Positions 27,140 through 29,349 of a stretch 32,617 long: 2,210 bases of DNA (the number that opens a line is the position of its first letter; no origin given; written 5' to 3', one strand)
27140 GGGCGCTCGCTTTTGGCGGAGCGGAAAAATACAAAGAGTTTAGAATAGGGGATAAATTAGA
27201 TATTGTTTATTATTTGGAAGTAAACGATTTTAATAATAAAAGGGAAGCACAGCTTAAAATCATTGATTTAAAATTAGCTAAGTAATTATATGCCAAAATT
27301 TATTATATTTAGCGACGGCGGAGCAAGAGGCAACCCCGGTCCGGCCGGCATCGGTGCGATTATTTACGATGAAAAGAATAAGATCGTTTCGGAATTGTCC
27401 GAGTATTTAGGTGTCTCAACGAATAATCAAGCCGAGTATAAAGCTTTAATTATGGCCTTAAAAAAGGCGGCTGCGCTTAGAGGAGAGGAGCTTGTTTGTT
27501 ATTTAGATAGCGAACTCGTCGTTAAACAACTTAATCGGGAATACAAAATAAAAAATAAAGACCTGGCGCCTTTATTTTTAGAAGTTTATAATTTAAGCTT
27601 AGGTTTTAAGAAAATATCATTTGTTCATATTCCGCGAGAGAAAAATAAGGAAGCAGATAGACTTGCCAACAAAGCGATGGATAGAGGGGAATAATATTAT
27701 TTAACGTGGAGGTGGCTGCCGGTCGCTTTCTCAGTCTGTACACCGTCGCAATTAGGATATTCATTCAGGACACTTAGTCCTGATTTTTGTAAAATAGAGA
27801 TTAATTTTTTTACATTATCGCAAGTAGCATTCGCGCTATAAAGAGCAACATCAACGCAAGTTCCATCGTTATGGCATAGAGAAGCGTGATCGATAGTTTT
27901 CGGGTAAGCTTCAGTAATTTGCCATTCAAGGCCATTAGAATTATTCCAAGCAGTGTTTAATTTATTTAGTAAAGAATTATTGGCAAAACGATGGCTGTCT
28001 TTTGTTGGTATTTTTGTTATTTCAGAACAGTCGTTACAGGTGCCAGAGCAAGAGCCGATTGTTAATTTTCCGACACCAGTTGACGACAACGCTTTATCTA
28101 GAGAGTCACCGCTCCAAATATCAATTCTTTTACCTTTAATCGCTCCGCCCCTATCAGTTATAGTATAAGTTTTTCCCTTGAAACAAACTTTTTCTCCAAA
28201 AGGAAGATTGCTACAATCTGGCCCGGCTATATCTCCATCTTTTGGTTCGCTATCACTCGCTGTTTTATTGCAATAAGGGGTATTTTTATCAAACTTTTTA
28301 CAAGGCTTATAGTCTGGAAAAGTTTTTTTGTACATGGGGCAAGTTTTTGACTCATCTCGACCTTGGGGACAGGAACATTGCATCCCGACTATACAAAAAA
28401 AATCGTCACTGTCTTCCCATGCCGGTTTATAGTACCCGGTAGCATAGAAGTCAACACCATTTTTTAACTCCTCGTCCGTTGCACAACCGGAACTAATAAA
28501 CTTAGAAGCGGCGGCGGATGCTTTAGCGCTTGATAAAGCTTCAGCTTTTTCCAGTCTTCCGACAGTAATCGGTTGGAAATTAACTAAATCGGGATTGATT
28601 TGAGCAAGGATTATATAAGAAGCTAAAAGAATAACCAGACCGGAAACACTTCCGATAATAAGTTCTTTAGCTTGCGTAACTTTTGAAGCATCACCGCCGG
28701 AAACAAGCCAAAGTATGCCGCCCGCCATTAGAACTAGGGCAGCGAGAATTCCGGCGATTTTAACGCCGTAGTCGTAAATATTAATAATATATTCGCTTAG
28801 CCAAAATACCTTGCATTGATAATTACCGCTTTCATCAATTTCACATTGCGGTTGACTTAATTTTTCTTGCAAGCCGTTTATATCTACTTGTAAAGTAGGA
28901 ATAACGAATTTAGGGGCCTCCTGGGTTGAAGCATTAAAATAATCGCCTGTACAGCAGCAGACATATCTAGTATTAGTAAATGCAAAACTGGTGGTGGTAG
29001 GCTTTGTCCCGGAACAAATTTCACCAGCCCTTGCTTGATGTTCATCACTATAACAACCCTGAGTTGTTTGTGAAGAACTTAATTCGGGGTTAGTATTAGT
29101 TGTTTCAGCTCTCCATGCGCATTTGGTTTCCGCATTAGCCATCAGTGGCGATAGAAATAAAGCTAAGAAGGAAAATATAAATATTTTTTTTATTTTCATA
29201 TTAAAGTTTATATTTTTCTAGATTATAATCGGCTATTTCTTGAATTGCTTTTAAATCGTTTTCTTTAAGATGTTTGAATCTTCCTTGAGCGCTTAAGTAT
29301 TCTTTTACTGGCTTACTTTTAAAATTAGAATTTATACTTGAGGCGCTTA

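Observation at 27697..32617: The pyruvate:ferredoxin oxidoreductase operon is interleaved with two pilin-like secreted-protein genes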

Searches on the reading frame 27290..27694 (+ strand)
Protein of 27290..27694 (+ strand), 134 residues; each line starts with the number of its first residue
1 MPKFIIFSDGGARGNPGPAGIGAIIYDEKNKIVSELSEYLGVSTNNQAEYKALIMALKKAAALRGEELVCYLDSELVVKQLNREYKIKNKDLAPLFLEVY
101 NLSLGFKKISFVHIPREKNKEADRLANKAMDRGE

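Call 3: search_protein_families(library=pfam, proteins=[window:27290-27694:+], max_evalue=0.01)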
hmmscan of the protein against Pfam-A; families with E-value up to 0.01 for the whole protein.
window:27290-27694:+ (134 aa): 2 families
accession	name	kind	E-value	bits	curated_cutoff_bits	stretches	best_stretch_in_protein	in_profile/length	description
PF13456.12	RVT_3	-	2.1e-25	89.5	21.6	1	8-129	2-123/123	Reverse transcriptase-like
PF00075.30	RNase_H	-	1.4e-15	58.1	25.8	1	3-130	3-140/141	RNase H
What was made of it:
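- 27290..27694 (+): Convergent RNase H gene. Its stop lies 2 nt from the PB stop and marks the 3' end of the operon. Pfam RNase_H and RVT_3 (call 3).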

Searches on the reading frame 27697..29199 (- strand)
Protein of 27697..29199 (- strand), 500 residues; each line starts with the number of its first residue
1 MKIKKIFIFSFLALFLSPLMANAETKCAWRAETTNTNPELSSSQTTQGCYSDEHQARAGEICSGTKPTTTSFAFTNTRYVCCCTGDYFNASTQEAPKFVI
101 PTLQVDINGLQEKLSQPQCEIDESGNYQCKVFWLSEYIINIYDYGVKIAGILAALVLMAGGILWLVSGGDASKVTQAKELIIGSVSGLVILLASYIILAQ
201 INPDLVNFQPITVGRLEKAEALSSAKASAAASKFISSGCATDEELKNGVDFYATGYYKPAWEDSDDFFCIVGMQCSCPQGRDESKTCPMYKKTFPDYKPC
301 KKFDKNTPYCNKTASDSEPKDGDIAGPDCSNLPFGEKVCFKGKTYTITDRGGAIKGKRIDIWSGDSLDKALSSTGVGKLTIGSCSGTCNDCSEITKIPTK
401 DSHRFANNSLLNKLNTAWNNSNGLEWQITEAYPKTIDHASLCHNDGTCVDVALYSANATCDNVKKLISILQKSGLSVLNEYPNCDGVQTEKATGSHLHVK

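Call 3: search_protein_families(library=pfam, proteins=[window:27697-29199:-], max_evalue=0.01)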
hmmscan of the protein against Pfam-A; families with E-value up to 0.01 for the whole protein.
window:27697-29199:- (500 aa): 2 families
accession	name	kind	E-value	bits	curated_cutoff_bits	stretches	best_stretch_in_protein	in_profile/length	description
PF18895.5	T4SS_pilin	-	1.6e-05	25.3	26.6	1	134-197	5-67/71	Type IV secretion system pilin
PF06725.17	3D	-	0.0016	19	23.8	1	332-365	10-51/72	3D domain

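Call 38: search_solved_structures(query=window:27697-29199:-, max_evalue=1, show_alignments=3)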
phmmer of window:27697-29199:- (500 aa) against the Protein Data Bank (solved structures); distinct sequences matched with E-value up to 1: 0.
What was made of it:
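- Tried and rejected: A PDB sequence search with the 500-aa protein found nothing (call 38).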

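Call 39: search_protein_families(library=ncbifam, proteins=[window:27697-29199:-], max_evalue=0.1)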
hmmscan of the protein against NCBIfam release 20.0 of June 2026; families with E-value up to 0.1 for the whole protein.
window:27697-29199:- (500 aa): 4 families
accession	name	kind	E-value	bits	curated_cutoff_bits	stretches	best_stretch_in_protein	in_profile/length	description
NF040670.1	wall_bind_EntA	exception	0.0059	16.1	560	1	328-365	235-273/291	cell wall-binding protein EntA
NF040675.1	wall_bind_EntD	exception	0.0094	15.2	590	1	328-365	254-292/310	cell wall-binding protein EntD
NF040677.1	wall_bind_EntC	exception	0.016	14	770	1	328-365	366-404/422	cell wall-binding protein EntC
NF040676.1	wall_bind_EntB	exception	0.083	11.4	780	0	328-370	435-477/490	cell wall-binding protein EntB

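Call 62: search_protein_families(library=pfam, alignment_id=A3, max_evalue=0.01)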
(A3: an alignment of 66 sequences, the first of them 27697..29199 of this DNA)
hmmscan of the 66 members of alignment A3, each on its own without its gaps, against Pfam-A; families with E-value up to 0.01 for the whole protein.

A. member 1, window:27697-29199:- (500 aa): 2 families
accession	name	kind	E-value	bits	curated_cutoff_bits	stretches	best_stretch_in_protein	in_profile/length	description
PF18895.5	T4SS_pilin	-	1.6e-05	25.3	26.6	1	134-197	5-67/71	Type IV secretion system pilin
PF06725.17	3D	-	0.0016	19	23.8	1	332-365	10-51/72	3D domain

B. families by the number of members that match (of 66 scanned): 11 families
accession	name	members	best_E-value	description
PF18895.5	T4SS_pilin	65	8.7e-09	Type IV secretion system pilin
PF02557.22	VanY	17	2.6e-12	D-alanyl-D-alanine carboxypeptidase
PF01427.22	Peptidase_M15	10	4.6e-09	D-ala-D-ala dipeptidase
PF06725.17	3D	9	0.00041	3D domain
PF13539.11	Peptidase_M15_4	4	2.5e-17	D-alanyl-D-alanine carboxypeptidase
PF00877.26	NLPC_P60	4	7e-07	NlpC/P60 family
PF18896.5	SLT_3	3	0.00094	Lysozyme like domain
PF13529.12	Peptidase_C39_2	2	2.4e-12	Peptidase_C39 like family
PF03412.21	Peptidase_C39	2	3.6e-09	Peptidase C39 family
PF12385.14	Peptidase_C70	1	0.0055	Papain-like cysteine protease AvrRpt2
PF25211.1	DUF7839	1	0.0092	Domain of unknown function (DUF7839)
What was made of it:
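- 27697..29199 (-): Trailing pilin-like gene ('PB'), 500 aa. It encodes a signal peptide, a Cys-rich N-terminal region, a VirB2-like hairpin (aa 134-205), a 3D-like domain (about aa 328-370) and a terminal domain with Hx6D and HxH motifs. Family scan finds PF18895 in 65 of 66 and VanY, M15, 3D, NlpC/P60 and SLT_3 heads (call 62).
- On LAS-type or 3D-type peptidoglycan hydrolase (window PB protein): Other PB homologues have clear VanY, M15_4 and NlpC/P60 domains (call 62).
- PB hydrolase heads are listed in call 62.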

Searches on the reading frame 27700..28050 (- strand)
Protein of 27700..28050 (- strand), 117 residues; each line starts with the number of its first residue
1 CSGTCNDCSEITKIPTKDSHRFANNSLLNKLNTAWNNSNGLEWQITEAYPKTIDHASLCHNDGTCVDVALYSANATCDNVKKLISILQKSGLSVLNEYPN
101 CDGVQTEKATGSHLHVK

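Call 76: search_protein_families(library=pfam, proteins=[window:27700-28050:-], max_evalue=10)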
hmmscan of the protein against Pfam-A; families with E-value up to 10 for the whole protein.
seq(117 aa): 2 families
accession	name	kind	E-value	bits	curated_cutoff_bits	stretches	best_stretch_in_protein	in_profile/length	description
PF18989.5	DUF5722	-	0.071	12.4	30.5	1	17-92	205-279/393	Family of unknown function (DUF5722)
PF00008.33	EGF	-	0.15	12.8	21.5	1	59-77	6-22/32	EGF-like domain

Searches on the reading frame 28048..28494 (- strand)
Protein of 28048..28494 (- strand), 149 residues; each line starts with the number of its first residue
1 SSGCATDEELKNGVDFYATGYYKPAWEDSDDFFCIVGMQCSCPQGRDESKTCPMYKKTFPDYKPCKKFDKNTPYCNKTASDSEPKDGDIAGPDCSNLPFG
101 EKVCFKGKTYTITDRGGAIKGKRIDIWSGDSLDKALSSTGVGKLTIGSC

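Call 76: search_protein_families(library=pfam, proteins=[window:28048-28494:-], max_evalue=10)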
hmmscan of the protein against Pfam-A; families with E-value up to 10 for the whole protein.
seq(149 aa): 1 family
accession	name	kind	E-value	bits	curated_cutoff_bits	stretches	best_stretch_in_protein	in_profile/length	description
PF06725.17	3D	-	0.0003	21.4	23.8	1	96-130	9-51/72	3D domain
